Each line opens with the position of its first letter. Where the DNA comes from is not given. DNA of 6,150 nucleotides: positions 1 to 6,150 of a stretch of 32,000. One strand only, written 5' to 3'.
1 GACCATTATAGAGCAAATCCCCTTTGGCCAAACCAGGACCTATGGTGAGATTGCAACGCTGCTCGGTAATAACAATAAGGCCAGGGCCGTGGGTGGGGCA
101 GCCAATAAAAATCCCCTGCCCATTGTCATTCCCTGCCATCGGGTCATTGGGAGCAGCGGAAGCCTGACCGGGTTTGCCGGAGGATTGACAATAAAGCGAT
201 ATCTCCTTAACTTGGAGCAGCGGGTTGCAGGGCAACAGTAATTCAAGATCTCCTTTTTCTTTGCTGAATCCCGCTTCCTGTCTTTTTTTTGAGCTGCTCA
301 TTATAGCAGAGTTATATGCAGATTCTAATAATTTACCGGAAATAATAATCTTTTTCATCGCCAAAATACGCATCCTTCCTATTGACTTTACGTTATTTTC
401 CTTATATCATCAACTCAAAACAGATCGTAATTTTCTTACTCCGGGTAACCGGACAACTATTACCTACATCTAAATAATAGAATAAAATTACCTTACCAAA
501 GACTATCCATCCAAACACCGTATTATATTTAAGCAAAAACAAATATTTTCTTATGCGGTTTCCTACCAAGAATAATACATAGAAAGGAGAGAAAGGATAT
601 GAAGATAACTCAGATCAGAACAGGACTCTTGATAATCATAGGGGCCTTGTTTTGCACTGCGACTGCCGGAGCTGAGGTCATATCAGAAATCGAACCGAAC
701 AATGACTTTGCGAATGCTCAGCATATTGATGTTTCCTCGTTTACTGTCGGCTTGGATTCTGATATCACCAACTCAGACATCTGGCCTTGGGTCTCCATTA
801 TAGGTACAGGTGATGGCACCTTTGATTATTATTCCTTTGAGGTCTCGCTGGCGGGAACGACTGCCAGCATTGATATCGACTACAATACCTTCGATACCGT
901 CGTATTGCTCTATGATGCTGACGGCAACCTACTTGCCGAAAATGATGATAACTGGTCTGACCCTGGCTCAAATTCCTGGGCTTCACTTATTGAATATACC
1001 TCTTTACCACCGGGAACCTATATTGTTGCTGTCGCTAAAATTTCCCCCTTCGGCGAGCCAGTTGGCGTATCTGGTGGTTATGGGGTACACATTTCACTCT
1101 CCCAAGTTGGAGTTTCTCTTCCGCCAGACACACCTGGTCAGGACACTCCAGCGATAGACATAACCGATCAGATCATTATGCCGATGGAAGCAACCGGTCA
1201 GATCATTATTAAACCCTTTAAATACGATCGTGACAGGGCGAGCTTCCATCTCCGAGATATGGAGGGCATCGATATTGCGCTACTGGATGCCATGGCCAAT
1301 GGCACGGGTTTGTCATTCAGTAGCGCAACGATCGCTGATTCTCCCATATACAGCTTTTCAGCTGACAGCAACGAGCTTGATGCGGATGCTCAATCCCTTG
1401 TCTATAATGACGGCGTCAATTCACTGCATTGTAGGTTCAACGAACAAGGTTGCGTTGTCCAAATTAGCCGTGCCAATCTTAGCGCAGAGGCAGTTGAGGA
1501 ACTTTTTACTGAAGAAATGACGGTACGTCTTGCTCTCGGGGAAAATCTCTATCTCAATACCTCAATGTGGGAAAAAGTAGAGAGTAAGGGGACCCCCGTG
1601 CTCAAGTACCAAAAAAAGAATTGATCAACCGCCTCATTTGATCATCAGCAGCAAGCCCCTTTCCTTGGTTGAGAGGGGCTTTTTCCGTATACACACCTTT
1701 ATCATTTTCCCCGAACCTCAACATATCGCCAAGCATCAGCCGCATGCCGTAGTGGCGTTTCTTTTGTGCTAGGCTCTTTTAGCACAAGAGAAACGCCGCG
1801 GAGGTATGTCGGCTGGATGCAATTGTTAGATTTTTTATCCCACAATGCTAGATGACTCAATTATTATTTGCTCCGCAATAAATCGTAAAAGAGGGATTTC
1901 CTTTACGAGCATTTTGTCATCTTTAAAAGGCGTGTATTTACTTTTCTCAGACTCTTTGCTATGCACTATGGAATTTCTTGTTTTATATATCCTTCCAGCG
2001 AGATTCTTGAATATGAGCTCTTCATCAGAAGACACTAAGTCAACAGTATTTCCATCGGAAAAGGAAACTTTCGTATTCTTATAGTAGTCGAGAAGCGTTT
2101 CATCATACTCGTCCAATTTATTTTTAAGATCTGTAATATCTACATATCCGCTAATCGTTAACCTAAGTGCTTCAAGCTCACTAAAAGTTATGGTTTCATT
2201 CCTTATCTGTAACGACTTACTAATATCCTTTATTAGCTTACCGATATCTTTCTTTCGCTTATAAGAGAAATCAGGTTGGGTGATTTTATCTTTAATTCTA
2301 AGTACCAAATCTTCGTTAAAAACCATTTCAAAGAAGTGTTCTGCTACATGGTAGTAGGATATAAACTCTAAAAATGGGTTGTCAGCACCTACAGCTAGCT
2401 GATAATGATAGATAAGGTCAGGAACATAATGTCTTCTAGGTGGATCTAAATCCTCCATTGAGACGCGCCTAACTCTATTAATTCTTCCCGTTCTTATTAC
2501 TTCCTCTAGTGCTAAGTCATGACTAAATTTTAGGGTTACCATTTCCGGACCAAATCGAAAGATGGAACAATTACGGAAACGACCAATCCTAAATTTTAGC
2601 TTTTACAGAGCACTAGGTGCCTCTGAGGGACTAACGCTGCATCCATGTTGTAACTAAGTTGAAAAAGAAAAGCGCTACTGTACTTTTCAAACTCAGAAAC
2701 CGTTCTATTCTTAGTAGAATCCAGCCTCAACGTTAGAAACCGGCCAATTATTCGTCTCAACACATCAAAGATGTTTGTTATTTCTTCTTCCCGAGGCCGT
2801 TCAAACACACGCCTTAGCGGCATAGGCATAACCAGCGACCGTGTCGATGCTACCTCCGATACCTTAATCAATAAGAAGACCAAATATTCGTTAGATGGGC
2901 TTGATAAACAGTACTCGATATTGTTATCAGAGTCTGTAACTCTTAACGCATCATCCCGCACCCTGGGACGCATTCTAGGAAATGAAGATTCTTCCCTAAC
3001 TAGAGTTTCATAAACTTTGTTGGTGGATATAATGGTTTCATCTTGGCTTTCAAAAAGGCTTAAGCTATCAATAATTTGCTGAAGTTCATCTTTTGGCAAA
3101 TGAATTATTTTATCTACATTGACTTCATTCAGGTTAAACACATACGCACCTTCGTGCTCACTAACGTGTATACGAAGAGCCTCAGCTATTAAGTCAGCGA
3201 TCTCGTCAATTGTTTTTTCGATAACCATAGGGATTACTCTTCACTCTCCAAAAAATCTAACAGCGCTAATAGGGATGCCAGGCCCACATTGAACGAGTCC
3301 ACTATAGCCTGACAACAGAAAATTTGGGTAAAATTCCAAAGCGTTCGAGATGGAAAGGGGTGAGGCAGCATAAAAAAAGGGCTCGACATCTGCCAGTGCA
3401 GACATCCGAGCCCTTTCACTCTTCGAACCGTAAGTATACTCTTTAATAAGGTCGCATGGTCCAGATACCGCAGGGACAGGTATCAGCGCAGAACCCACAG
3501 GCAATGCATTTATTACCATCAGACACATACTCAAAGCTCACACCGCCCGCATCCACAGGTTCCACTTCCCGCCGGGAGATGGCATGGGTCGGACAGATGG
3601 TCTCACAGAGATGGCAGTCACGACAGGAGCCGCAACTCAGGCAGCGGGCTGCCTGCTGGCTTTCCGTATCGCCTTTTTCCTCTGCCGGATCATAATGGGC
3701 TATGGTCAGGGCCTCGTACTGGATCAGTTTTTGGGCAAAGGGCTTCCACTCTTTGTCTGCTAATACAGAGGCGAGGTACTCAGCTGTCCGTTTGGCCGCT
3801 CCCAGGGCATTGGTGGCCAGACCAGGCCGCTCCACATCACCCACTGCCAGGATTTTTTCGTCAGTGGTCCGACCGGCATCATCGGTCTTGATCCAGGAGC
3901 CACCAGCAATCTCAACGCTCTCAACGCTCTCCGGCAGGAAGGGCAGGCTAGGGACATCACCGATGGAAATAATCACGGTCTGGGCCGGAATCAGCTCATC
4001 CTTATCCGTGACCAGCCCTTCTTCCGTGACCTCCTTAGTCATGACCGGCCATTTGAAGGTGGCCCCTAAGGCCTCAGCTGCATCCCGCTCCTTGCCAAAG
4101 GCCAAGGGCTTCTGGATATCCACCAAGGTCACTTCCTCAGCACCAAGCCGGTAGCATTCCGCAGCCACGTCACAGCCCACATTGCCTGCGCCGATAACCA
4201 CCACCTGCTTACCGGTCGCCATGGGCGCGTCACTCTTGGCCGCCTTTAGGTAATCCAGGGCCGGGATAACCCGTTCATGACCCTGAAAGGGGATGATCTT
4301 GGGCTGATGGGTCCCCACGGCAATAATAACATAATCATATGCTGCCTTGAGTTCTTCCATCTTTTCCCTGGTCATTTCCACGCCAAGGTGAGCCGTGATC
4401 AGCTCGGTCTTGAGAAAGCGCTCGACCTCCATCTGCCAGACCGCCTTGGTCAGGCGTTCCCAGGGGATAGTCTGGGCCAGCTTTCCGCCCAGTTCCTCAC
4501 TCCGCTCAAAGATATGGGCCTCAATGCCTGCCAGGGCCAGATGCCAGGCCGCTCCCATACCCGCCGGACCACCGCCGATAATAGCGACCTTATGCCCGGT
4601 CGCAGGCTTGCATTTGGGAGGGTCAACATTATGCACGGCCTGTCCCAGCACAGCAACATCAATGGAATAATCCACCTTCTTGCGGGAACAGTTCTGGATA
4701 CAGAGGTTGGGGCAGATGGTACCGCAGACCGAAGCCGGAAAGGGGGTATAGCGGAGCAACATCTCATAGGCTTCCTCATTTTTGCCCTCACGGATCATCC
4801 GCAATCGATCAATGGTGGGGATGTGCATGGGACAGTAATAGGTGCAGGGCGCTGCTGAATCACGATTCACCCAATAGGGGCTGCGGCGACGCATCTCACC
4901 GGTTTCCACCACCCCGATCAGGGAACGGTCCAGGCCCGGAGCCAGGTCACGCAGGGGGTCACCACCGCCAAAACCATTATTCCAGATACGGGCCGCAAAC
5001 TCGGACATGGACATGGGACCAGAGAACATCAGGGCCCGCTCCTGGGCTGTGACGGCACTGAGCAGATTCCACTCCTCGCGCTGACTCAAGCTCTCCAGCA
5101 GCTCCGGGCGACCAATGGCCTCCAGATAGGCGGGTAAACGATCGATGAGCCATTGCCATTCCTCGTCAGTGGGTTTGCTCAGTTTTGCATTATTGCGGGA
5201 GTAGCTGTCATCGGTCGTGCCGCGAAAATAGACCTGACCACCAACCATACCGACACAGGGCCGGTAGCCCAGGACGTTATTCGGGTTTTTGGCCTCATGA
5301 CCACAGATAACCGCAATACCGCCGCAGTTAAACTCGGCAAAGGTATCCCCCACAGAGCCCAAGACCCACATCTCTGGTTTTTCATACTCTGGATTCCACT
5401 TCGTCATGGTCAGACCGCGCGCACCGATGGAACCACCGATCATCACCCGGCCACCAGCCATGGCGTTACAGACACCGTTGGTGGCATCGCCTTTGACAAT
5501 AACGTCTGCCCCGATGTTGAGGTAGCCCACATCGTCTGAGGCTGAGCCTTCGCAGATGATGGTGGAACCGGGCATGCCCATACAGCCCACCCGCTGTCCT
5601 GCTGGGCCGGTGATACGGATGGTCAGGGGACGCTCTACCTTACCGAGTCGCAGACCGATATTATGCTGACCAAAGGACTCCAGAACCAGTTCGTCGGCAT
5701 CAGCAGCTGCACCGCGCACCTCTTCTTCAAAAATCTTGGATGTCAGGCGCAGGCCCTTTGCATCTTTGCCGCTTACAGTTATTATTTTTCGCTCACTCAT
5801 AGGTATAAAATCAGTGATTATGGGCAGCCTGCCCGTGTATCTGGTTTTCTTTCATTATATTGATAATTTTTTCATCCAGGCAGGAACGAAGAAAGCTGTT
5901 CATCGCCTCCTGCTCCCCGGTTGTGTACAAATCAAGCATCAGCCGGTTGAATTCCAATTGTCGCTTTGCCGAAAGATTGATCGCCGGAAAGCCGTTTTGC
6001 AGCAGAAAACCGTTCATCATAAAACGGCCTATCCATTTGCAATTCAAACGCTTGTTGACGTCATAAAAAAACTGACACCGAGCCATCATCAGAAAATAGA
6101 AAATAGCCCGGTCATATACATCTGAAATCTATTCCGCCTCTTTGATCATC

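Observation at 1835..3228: AT-rich two-ORF locus ending in an Rx4H HEPN protein: candidate stand-alone defence or abortive-infection system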

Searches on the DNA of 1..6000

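Call 84: search_rna_families(source=window, start=1, end=6000, threshold=evalue, max_evalue=1)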
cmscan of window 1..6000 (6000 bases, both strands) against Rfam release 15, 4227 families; matches with E-value up to 1: 2.
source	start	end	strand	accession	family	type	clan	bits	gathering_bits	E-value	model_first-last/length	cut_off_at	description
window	1742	1811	+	RF03566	mir-4875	Gene; miRNA;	-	23.5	90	0.28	1-73/73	no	mir-4875 microRNA precursor family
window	1739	1813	-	RF03487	mir-4423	Gene; miRNA;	-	22.4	78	0.55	1-80/80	no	mir-4423 microRNA precursor family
